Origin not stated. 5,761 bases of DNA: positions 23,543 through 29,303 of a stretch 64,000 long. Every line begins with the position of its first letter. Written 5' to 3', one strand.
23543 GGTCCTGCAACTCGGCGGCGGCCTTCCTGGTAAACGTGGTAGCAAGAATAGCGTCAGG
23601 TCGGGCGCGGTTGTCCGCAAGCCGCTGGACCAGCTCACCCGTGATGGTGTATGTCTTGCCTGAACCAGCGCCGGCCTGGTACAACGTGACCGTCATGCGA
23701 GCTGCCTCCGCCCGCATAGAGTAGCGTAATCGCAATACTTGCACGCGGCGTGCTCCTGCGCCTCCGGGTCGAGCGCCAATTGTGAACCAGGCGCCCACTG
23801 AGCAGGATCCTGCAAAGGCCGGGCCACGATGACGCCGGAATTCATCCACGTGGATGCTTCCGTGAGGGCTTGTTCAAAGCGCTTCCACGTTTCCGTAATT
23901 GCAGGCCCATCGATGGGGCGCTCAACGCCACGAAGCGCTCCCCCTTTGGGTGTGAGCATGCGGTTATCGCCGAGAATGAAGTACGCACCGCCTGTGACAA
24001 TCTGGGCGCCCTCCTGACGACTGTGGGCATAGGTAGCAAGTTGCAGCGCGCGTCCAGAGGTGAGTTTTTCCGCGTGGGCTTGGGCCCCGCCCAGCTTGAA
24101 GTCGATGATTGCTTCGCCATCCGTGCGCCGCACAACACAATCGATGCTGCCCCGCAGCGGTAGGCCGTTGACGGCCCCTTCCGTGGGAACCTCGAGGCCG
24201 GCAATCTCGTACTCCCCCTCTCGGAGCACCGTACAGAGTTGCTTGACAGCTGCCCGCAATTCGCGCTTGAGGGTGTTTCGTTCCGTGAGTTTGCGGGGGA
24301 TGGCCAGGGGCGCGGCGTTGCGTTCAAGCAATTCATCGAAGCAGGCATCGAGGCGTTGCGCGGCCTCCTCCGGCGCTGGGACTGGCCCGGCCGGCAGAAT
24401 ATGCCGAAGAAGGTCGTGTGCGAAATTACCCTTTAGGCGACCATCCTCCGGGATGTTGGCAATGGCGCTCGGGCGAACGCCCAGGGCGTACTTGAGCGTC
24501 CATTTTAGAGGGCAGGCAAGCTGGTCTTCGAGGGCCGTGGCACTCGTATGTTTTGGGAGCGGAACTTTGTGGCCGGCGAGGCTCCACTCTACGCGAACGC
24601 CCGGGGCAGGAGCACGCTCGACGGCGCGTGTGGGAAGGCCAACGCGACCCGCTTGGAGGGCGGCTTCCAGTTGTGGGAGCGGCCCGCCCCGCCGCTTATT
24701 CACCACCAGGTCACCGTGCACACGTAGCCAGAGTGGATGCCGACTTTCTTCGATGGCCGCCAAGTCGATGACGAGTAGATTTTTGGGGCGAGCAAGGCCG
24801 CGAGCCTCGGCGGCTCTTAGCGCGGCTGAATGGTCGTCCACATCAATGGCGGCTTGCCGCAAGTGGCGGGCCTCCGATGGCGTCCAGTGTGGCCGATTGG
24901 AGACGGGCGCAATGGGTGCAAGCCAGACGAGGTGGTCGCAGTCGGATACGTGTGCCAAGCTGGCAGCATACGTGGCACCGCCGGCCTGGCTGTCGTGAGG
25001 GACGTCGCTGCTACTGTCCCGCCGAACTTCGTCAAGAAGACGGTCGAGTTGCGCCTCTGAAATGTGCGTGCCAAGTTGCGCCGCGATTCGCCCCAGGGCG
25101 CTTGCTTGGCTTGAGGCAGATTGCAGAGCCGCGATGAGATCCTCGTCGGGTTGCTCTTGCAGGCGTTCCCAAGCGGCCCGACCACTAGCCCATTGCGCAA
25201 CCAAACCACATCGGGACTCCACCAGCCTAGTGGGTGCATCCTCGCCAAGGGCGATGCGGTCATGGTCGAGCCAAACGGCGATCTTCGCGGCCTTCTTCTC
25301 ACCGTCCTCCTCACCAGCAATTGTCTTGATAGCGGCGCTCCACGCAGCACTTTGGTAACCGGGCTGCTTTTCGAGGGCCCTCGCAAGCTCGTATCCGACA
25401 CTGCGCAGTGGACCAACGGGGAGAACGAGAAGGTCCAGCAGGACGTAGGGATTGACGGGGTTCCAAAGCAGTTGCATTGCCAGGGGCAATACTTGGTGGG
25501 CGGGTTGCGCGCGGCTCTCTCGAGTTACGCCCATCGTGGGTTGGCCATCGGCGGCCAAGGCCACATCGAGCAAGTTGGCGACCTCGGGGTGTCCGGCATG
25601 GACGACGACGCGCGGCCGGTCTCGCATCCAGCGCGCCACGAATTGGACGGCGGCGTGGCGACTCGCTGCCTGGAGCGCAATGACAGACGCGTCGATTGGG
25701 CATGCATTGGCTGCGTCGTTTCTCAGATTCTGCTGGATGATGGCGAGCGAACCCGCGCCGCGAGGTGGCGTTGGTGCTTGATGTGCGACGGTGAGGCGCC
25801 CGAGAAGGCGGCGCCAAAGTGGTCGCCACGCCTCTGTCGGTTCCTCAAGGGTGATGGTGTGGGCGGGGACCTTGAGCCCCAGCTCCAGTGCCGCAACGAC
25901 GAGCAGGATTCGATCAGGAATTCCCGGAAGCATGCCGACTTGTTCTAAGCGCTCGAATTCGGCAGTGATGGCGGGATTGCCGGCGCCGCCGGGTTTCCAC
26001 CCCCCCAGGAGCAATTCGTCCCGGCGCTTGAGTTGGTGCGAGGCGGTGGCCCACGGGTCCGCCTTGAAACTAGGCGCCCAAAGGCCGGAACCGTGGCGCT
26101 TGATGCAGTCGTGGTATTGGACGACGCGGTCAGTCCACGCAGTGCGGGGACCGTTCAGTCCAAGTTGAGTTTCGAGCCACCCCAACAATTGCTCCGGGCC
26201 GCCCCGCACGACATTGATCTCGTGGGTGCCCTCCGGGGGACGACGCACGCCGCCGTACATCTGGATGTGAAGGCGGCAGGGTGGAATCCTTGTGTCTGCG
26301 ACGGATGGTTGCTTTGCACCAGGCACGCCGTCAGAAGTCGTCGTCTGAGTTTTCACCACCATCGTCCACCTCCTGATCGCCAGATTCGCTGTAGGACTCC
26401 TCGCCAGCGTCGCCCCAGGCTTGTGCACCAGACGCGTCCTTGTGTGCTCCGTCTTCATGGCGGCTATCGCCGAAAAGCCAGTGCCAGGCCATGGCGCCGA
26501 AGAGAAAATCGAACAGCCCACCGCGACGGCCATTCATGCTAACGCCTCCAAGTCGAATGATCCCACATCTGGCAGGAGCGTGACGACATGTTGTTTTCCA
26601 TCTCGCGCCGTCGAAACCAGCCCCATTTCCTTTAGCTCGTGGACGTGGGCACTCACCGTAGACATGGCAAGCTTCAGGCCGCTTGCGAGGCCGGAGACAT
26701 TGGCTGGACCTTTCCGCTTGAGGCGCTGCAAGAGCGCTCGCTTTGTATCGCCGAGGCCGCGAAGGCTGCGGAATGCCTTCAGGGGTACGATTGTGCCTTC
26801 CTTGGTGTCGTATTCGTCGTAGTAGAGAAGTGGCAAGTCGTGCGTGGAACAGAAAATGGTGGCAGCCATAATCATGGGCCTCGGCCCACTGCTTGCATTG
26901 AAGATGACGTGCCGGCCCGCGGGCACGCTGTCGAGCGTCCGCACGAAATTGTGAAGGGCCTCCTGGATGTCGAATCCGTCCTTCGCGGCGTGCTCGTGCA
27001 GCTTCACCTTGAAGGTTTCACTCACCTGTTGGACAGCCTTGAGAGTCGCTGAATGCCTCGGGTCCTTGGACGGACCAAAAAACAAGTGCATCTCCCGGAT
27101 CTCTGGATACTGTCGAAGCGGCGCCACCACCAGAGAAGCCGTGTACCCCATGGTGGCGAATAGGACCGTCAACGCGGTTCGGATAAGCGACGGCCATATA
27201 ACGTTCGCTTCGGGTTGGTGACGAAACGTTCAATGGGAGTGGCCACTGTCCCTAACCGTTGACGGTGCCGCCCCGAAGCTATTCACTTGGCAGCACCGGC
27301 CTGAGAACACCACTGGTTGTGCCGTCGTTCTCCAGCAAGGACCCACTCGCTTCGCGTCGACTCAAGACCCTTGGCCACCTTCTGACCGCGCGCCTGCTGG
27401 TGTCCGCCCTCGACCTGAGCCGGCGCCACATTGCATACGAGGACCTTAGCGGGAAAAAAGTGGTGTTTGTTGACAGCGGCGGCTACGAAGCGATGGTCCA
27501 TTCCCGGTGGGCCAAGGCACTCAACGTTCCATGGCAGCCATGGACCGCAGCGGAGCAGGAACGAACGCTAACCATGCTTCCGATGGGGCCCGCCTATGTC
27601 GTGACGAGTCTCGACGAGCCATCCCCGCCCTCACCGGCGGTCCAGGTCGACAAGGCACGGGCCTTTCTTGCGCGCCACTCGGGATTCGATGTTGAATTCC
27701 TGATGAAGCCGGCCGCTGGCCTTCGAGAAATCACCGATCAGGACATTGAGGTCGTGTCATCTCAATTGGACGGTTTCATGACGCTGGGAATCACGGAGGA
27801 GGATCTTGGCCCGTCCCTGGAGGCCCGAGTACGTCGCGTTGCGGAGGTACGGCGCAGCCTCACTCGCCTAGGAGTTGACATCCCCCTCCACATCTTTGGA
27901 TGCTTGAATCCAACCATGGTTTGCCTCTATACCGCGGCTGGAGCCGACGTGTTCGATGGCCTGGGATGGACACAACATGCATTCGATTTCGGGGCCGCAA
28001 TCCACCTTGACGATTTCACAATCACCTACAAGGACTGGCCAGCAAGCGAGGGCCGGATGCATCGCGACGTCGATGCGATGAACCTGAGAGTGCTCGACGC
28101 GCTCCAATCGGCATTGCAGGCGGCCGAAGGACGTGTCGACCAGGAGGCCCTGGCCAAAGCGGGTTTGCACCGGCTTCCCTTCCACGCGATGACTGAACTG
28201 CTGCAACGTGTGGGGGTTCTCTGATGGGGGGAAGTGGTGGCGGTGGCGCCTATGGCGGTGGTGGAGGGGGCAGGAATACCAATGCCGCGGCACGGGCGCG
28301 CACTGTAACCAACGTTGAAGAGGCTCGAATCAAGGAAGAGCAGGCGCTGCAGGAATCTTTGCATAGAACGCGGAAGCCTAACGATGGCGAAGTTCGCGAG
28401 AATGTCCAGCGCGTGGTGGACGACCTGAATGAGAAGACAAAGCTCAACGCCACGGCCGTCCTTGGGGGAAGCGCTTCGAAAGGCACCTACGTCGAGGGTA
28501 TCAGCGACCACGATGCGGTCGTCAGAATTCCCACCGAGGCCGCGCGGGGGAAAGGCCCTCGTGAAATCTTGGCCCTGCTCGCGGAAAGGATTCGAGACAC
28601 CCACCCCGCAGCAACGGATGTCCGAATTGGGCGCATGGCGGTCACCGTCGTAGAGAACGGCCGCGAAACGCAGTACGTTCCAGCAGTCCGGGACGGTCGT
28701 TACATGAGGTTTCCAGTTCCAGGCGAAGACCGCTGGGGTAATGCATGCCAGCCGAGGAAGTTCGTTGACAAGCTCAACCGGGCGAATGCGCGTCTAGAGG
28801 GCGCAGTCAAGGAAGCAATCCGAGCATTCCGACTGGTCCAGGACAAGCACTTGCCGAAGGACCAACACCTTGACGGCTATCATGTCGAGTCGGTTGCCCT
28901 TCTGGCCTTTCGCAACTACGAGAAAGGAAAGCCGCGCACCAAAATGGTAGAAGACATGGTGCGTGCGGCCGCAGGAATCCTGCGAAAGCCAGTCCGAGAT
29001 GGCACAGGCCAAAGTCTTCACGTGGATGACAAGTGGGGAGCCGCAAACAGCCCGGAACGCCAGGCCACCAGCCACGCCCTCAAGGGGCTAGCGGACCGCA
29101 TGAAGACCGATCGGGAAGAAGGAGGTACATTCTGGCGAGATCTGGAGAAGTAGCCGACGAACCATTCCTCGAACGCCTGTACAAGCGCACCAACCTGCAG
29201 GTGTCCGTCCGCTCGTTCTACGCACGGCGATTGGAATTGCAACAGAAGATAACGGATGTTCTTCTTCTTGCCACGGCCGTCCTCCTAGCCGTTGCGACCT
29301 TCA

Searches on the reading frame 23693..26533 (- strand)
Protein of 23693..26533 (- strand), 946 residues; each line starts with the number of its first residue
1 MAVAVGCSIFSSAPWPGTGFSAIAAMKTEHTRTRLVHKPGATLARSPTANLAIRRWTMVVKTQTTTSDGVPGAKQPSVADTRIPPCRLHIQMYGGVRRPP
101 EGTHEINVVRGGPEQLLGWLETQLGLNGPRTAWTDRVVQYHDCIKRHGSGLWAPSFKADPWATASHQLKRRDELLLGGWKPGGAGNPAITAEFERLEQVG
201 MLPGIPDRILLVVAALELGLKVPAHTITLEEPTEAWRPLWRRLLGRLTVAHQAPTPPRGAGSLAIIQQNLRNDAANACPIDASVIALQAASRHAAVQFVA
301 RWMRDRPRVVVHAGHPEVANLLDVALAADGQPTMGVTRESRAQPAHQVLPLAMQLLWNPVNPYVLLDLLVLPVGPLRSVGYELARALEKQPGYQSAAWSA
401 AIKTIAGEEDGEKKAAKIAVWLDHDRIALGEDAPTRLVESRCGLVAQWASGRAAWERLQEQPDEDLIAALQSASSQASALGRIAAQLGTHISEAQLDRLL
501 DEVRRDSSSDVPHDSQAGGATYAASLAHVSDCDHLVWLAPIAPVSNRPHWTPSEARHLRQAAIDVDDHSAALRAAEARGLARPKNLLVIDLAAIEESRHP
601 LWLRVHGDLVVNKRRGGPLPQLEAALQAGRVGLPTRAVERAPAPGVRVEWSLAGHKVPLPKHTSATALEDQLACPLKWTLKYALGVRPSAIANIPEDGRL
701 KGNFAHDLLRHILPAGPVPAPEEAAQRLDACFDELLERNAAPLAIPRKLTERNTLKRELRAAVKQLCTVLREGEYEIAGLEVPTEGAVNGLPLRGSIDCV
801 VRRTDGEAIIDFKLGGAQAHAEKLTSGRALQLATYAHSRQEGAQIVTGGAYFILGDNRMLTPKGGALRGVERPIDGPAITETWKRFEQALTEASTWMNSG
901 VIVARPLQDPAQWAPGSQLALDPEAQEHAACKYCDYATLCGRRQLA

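Call 3: search_protein_families(library=pfam, proteins=[window:23693-26533:-])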
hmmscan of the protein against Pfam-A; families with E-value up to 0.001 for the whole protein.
window:23693-26533:- (946 aa): 1 family
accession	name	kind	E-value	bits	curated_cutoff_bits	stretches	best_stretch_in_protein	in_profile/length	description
PF12705.13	PDDEXK_1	-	6.4e-25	88.9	22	1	663-940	2-246/247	PD-(D/E)XK nuclease superfamily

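Call 4: search_protein_families(library=padloc, proteins=[window:23693-26533:-])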
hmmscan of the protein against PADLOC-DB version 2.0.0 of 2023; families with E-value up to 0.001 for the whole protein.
window:23693-26533:- (946 aa): 2 families
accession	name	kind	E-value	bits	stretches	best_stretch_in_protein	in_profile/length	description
PDLC00059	DruK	-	3.3e-08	31.1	1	662-837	8-168/326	PD-(D/E)XK nuclease superfamily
PDLC01250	Cas4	-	0.00012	20.4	0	782-850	51-112/168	"CAS-I,CAS-II,CAS-III,CAS-IV,CAS-V,CAS-VI; acquisition_associated"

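Call 44: search_protein_families(library=ncbifam, proteins=[window:23693-26533:-], max_evalue=0.00001)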
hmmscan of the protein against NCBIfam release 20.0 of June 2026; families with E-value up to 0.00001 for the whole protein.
window:23693-26533:- (946 aa): 0 families

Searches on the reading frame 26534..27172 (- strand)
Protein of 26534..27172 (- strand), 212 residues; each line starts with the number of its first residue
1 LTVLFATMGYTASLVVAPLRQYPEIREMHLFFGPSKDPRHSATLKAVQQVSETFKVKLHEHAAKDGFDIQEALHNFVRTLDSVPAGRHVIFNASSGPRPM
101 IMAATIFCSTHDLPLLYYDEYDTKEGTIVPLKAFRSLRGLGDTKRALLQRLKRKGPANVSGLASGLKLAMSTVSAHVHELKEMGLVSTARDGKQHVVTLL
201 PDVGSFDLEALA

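Call 72: search_protein_families(library=pfam, proteins=[window:26534-27172:-], max_evalue=0.0001)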
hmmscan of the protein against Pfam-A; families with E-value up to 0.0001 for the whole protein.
window:26534-27172:- (212 aa): 5 families
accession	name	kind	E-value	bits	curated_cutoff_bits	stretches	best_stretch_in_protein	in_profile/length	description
PF25212.1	HVO_A0114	-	4.8e-08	33.1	27.6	1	140-197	20-77/84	HVO_A0114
PF12840.13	HTH_20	-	8e-08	32.6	27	1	143-186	5-48/51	Helix-turn-helix domain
PF19810.5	HFX_2341_N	-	1.1e-07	32.8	30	1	6-118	5-114/120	HFX_2341-like, N-terminal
PF01022.26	HTH_5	-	2.6e-07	30.8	22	1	143-187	3-46/47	Bacterial regulatory protein, arsR family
PF01047.28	MarR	-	3.2e-05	24.2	24.6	1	146-187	7-48/59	MarR family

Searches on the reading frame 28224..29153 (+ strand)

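Call 72: search_protein_families(library=pfam, proteins=[window:28224-29153:+], max_evalue=0.0001)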
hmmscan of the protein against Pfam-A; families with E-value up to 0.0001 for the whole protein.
window:28224-29153:+ (309 aa): 1 family
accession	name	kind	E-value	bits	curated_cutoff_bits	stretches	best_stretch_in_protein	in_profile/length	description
PF18144.7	SMODS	-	1.8e-06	28.7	26.5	1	55-188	22-164/164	Second Messenger Oligonucleotide or Dinucleotide Synthetase domain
